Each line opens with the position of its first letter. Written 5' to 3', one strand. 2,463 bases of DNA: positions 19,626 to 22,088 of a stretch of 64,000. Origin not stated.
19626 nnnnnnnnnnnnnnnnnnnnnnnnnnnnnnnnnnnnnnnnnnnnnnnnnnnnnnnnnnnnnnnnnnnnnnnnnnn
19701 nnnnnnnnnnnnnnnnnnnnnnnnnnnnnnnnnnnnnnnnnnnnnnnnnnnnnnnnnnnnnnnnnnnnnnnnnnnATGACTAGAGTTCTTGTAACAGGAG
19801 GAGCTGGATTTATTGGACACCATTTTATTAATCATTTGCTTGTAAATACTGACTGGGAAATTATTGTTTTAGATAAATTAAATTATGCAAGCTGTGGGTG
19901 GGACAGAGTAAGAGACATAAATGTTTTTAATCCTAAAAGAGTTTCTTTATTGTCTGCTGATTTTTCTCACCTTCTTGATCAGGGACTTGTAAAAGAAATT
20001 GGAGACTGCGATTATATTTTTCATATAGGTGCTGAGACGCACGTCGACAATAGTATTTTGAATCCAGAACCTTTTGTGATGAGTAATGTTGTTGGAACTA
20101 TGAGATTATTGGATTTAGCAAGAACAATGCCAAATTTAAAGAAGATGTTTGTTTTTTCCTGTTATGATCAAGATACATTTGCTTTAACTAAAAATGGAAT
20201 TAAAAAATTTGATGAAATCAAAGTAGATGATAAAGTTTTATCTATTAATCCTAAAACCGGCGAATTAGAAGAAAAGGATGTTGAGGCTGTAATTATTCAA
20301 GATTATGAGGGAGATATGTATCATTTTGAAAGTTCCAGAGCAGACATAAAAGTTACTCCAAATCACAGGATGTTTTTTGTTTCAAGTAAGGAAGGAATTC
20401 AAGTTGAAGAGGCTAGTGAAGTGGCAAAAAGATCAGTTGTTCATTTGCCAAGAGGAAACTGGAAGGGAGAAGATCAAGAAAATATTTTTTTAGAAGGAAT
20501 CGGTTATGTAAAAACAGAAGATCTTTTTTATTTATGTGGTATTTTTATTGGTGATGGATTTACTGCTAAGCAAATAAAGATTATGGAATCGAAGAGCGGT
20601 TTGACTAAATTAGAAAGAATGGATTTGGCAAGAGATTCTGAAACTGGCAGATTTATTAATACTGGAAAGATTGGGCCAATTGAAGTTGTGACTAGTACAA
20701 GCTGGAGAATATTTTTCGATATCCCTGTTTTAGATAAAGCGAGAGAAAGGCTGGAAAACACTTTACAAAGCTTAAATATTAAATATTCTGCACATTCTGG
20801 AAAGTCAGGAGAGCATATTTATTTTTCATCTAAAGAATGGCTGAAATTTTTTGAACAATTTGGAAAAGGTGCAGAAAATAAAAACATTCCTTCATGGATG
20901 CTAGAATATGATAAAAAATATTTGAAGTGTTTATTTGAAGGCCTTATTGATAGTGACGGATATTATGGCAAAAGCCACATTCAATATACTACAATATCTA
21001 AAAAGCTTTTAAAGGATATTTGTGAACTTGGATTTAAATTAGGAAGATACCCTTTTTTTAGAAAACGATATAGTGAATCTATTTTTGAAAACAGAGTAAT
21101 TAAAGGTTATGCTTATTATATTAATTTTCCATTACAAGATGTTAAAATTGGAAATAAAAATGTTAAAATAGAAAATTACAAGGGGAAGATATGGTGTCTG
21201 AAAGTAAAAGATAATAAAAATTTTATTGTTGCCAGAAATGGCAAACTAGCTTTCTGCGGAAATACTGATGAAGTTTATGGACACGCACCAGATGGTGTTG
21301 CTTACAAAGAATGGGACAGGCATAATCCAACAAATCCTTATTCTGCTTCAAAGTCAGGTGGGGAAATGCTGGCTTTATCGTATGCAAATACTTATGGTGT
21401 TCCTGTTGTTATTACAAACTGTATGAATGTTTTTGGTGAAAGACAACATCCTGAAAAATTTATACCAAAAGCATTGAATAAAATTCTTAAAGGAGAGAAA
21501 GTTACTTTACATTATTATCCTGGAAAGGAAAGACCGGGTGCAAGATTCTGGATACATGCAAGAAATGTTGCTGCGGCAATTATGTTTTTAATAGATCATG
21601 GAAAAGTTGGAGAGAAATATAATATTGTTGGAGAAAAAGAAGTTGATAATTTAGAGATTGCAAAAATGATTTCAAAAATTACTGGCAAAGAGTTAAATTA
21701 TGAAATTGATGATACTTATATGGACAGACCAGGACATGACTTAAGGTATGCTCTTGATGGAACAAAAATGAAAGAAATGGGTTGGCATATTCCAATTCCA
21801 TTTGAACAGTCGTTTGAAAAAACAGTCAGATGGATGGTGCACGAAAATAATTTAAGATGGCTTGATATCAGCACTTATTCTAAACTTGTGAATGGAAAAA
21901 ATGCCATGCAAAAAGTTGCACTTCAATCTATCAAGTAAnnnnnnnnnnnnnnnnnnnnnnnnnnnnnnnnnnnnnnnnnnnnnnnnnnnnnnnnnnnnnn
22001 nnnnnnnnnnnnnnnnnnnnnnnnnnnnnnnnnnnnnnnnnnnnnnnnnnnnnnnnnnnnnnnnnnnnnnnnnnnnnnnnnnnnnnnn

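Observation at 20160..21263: Intein with a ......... endonuclease inside dTDP-glucose 4,6-dehydratase (RmlB)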

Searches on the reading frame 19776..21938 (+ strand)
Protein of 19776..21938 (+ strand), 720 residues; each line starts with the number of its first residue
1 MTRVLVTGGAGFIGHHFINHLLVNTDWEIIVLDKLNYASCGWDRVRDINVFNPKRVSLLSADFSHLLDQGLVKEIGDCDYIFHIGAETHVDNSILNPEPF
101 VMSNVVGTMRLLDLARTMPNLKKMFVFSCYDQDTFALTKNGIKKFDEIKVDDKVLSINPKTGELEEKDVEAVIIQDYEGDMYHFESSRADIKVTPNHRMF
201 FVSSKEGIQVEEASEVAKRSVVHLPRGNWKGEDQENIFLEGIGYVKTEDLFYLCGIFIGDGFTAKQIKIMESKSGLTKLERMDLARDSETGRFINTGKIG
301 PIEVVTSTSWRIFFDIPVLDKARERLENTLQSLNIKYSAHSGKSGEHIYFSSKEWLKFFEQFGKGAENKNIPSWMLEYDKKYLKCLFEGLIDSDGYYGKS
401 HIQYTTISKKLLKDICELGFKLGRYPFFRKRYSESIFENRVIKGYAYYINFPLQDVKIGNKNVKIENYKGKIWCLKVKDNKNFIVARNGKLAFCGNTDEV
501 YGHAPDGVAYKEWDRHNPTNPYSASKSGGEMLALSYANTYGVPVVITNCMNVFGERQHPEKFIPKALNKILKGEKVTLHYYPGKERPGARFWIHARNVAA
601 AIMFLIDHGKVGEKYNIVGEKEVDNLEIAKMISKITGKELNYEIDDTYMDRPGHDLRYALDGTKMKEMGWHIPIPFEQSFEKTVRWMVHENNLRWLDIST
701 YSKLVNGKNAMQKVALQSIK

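Call 4: search_protein_families(library=pfam, proteins=[window:19776-21935:+], max_evalue=0.1)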
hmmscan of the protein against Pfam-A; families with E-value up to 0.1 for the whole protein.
window:19776-21935:+ (720 aa): 10 families
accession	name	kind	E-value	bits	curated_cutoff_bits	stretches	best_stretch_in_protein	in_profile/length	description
PF16363.11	GDP_Man_Dehyd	-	4.5e-44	151.7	27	2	497-682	129-331/332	GDP-mannose 4,6 dehydratase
PF01370.27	Epimerase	-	4.9e-41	141.1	20.9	2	495-617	113-239/240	NAD dependent epimerase/dehydratase family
PF07993.18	NAD_binding_4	-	2.4e-14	53.6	20.1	2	6-129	1-137/258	Male sterility protein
PF14890.11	Intein_splicing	-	3.3e-12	46.9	35.8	1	137-488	3-149/155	Intein splicing domain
PF02719.21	Polysacc_synt_2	-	8.6e-11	42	20.2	1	4-126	1-125/293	Polysaccharide biosynthesis protein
PF01073.25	3Beta_HSD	-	2.8e-07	30.3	22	1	5-117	1-105/280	3-beta hydroxysteroid dehydrogenase/isomerase family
PF04321.23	RmlD_sub_bind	-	2.4e-06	27.3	27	1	497-638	101-233/287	RmlD substrate binding domain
PF14528.11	LAGLIDADG_3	-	0.0015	19.2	22.5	1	387-418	7-42/82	LAGLIDADG-like domain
PF01079.26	Hint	-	0.0036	17.3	29.7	1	128-218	12-110/213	Hint module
PF07591.16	PT-HINT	-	0.018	15.8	27.7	1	137-182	3-48/137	Pretoxin HINT domain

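Call 9: find_homologous_proteins(query=window:19776-21935:+, max_evalue=0.00001)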
Query window:19776-21935:+ (720 aa): 376 proteins with E <= 0.00001 among 8000 candidates; the best 120 are listed.
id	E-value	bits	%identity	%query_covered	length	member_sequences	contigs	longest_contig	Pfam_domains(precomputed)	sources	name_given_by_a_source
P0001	0.0e+0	1680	100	100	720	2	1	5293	PF04321.24,PF16363.12,PF02719.22,PF01073.26,PF07993.19,PF01370.28,PF14890.12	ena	-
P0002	1.0e-246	839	55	97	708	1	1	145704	PF16363.12,PF02719.22,PF01073.26,PF07993.19,PF14528.12,PF01370.28,PF14890.12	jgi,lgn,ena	-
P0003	2.4e-239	815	53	97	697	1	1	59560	PF04321.24,PF16363.12,PF02719.22,PF01073.26,PF07993.19,PF01370.28,PF14890.12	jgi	jgi:dTDP-D-glucose 4,6-dehydratase/intein/homing endonuclease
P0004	3.6e-231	788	53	96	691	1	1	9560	PF04321.24,PF16363.12,PF02719.22,PF01073.26,PF07993.19,PF01370.28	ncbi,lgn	-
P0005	5.6e-228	777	51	97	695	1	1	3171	PF04321.24,PF16363.12,PF02719.22,PF01073.26,PF07993.19,PF01370.28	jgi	-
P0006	1.1e-221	756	51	97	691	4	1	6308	PF04321.24,PF16363.12,PF02719.22,PF01073.26,PF07993.19,PF01370.28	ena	-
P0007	4.5e-218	744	49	97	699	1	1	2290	PF16363.12,PF02719.22,PF01073.26,PF07993.19,PF01370.28,PF14890.12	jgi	-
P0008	2.5e-206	706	49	96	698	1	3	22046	PF16363.12,PF02719.22,PF01073.26,PF07993.19,PF14528.12,PF01370.28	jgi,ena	-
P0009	3.2e-198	679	48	97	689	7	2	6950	PF04321.24,PF16363.12,PF02719.22,PF01073.26,PF07993.19,PF01370.28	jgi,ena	-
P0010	5.4e-198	678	47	97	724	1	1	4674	PF04321.24,PF16363.12,PF02719.22,PF01073.26,PF07993.19,PF14528.12,PF01370.28,PF14890.12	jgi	jgi:dTDP-glucose 4,6-dehydratase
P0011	1.9e-195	670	47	96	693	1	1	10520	PF04321.24,PF16363.12,PF02719.22,PF07993.19,PF01370.28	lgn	-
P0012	1.4e-191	657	45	97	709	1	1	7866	PF16363.12,PF07993.19,PF01370.28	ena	-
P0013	1.9e-191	656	48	97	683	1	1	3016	PF04321.24,PF16363.12,PF02719.22,PF05368.20,PF01073.26,PF07993.19,PF13460.13,PF00106.32,PF01370.28,PF14890.12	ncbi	-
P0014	1.9e-191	656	44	96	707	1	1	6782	PF16363.12,PF07993.19,PF01370.28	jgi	-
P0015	1.1e-189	651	48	96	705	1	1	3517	PF04321.24,PF16363.12,PF02719.22,PF01073.26,PF07993.19,PF01370.28,PF14890.12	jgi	-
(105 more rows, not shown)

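Call 20: find_encoding_contigs(protein=window:19776-21938:+, flank=3000, max_places=4)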
Protein window:19776-21938:+ (720 aa): 6 contigs read that carry it; 3 places shown.
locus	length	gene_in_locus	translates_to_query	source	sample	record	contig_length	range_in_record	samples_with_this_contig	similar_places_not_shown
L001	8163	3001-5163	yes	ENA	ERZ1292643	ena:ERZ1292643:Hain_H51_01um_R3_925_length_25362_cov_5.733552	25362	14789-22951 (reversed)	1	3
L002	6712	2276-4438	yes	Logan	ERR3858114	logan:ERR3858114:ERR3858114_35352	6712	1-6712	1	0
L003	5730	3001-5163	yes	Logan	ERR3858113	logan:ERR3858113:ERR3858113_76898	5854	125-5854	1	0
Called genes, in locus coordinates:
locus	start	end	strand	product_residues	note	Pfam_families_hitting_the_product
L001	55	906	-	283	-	PF01073:3Beta_HSD, PF02719:Polysacc_synt_2, PF04321:RmlD_sub_bind, PF16363:GDP_Man_Dehyd, PF01370:Epimerase, PF13460:NAD_binding_10 (weak), PF07993:NAD_binding_4 (weak)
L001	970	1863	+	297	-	PF00535:Glycos_transf_2, PF10111:Glyco_tranf_2_2 (faint), PF13641:Glyco_tranf_2_3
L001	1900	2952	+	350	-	-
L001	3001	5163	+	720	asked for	PF01073:3Beta_HSD (weak), PF01370:Epimerase, PF02719:Polysacc_synt_2, PF07993:NAD_binding_4, PF16363:GDP_Man_Dehyd, PF14890:Intein_splicing, PF01370:Epimerase, PF16363:GDP_Man_Dehyd, +1 more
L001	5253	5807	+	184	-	PF19480:DUF6016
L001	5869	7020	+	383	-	PF01370:Epimerase (weak), PF03435:Sacchrp_dh_NADP, PF16653:Sacchrp_dh_C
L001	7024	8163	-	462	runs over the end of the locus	PF02310:B12-binding, PF04055:Radical_SAM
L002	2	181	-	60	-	?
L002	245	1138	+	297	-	PF00535:Glycos_transf_2, PF10111:Glyco_tranf_2_2 (faint), PF13641:Glyco_tranf_2_3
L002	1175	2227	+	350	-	-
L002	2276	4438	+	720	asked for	PF01073:3Beta_HSD (weak), PF01370:Epimerase, PF02719:Polysacc_synt_2, PF07993:NAD_binding_4, PF16363:GDP_Man_Dehyd, PF14890:Intein_splicing, PF01370:Epimerase, PF16363:GDP_Man_Dehyd, +1 more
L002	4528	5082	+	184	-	PF19480:DUF6016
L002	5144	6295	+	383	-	PF01370:Epimerase (weak), PF03435:Sacchrp_dh_NADP, PF16653:Sacchrp_dh_C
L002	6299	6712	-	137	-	?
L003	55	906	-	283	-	PF01073:3Beta_HSD, PF02719:Polysacc_synt_2, PF04321:RmlD_sub_bind, PF16363:GDP_Man_Dehyd, PF01370:Epimerase, PF13460:NAD_binding_10 (weak), PF07993:NAD_binding_4 (weak)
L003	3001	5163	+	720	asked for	PF01073:3Beta_HSD (weak), PF01370:Epimerase, PF02719:Polysacc_synt_2, PF07993:NAD_binding_4, PF16363:GDP_Man_Dehyd, PF14890:Intein_splicing, PF01370:Epimerase, PF16363:GDP_Man_Dehyd, +1 more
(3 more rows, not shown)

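Call 22: find_related_loci(query=A1, collection=genome_contigs, flank=3000)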
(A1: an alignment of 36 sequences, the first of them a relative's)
Query A1 (720 aa) in genome_contigs; peptide patterns used: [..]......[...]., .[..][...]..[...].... (x = any residue, [..] = any of these).
100 stretches matched a pattern; 89 encode a relative of the query (tblastn E <= 1e-3); the best 80 are kept; 79 distinct loci.
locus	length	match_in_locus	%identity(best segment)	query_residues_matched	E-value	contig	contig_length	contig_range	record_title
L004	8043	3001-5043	46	1-695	0e+0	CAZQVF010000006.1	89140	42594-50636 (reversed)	MAG TPA_asm: uncultured Gammaproteobacteria bacterium isolate SRP077602_co2_149 genome assembly, contig: NODE_342_length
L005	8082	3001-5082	46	1-698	9e-180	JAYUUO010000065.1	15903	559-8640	MAG: Armatimonadota bacterium isolate GL122_UP_metabat_80 GL122_UP_metabat_80_64, whole genome shotgun sequence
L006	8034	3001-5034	45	1-695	5e-179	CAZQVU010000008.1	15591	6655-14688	MAG TPA_asm: uncultured Planctomycetia bacterium isolate binchicken_co6_456 genome assembly, contig: NODE_4063_length_15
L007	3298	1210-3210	45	4-686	0e+0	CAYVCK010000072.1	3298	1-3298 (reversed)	MAG TPA_asm: uncultured Gammaproteobacteria bacterium isolate SRP093185_co1_140 genome assembly, contig: NODE_21549_leng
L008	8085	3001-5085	44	3-697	6e-174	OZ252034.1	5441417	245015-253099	MAG: Pyrinomonadaceae bacterium isolate 41dda736-7ff2-45ff-a8fc-0584c9c3cda8 genome assembly, chromosome: 1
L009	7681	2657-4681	44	3-695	3e-175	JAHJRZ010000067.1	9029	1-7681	MAG: Patescibacteria group bacterium isolate OS_PC_MetaG.mb.175 OS_PC_MetaG.mb.175_k141_619131, whole genome shotgun seq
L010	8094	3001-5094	42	1-696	1e-174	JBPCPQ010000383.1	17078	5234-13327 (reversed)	MAG: Pyrinomonadaceae bacterium isolate TH_ant_mag_186 S1Ck127_9358015_flag_1_multi_10.0000_len_17078, whole genome shot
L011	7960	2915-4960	45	1-695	7e-173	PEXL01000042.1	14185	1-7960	MAG: Candidatus Diapherotrites archaeon CG08_land_8_20_14_0_20_34_12 CG08_land_8_20_14_0.20_scaffold_2287_c, whole genom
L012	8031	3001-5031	45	2-695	5e-172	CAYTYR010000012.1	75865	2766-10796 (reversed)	MAG TPA_asm: uncultured Clostridia bacterium isolate binchicken_co220_96 genome assembly, contig: NODE_130_length_75865_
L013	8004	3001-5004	43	4-686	5e-171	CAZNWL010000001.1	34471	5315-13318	MAG TPA_asm: uncultured Planctomycetia bacterium isolate SRP098346_co1_239 genome assembly, contig: NODE_798_length_3447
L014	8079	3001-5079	44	1-700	3e-171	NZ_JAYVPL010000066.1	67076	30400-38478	MAG: Armatimonas sp. isolate GL72_DN_metabinner_2 GL72_DN_metabinner_2_65, whole genome shotgun sequence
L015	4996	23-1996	45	52-696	3e-171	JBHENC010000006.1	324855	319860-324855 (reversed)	MAG: Pyrinomonadaceae bacterium isolate S4_bin.28.strict S4_NODE_6, whole genome shotgun sequence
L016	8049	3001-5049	43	1-688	9e-170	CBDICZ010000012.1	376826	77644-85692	MAG: Capsulimonadaceae bacterium isolate 4bcb7e2d-1d7b-422c-88f7-17009079899f genome assembly, contig: contig_12, whole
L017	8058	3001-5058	43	3-703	1e-169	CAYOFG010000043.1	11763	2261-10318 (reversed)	MAG TPA_asm: uncultured Clostridia bacterium isolate binchicken_co376_202 genome assembly, contig: NODE_6180_length_1176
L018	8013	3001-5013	45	1-686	2e-168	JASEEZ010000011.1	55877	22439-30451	MAG: Actinomycetota bacterium isolate Yes46-11 NODE_11_length_55877_cov_14.214593, whole genome shotgun sequence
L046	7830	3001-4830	31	4-656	3e-72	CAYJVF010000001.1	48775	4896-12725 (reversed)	MAG TPA_asm: uncultured Candidatus Saccharibacteria bacterium isolate ERP125453_co1_32 genome assembly, contig: NODE_506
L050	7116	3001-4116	30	127-497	2e-45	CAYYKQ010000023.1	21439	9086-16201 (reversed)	MAG TPA_asm: uncultured Anaerolineae bacterium isolate binchicken_co349_104 genome assembly, contig: NODE_548_length_214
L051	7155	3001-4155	30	127-497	3e-44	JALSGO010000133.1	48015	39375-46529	MAG: Candidatus Bipolaricaulota bacterium isolate 354-166_maxbin2_scaf2bin.100 354-166_scaffold_588_c1, whole genome sho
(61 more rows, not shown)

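Call 32: predict_structure(alignment_id=A1)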
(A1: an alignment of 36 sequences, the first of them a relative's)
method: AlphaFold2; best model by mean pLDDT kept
length: 720 residues; sequences in the alignment: 36
mean_pLDDT: 86.3   pTM: 0.53
mean pLDDT of the five models: 86.3, 85.9, 85.8, 85.1, 83.2
residues with pLDDT >= 90: 416; 70-90: 230; 50-70: 42; < 50: 32
segments of 3 or more residues with pLDDT < 50: 128-132, 497-502, 702-720
pLDDT, mean of each block of 10 residues (from residue 1): 94 93 96 84 89 95 89 94 85 80 90 93 68 77 89 93 92 63 92 81 85 88 93 96 97 97 92 84 80 81 87 92 95 92 75 96 94 97 98 93 96 97 95 91 93 92 88 73 92 65 65 71 78 86 89 89 93 90 73 93 94 91 93 97 71 68 91 94 94 76 41 41
secondary structure, 60 per line:
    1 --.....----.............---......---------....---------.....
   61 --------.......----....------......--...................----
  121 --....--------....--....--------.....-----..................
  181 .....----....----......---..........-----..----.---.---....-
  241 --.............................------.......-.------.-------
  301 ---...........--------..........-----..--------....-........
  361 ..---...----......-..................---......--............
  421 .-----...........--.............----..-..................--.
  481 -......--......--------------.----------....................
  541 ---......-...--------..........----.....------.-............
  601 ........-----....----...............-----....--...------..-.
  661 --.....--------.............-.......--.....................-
elements in order (helices of 4 or more, strands of 3 or more residues): E3-7 H12-24 E28-33 H43-46 E56-60 H69-75 E80-83 H90-95 H98-116 E123-126 E135-138 E141-144 E153-157 E163-185 E190-193 E198-203 E207-212 H213-216 E236-239 E243-246 H247-260 E261-271 H278-284 E304-314 H323-332 E348-351 H353-362 H373-377 H380-394 E395-397 E401-406 H409-421 E427-437 E440-452 E463-477 E482-487 E490-495 H521-540 E544-549 E551-553 H562-571 E576-580 E589-594 H595-608 E614-617 E622-624 H625-636 E642-645 H663-667 H676-688 H690-696 H699-719
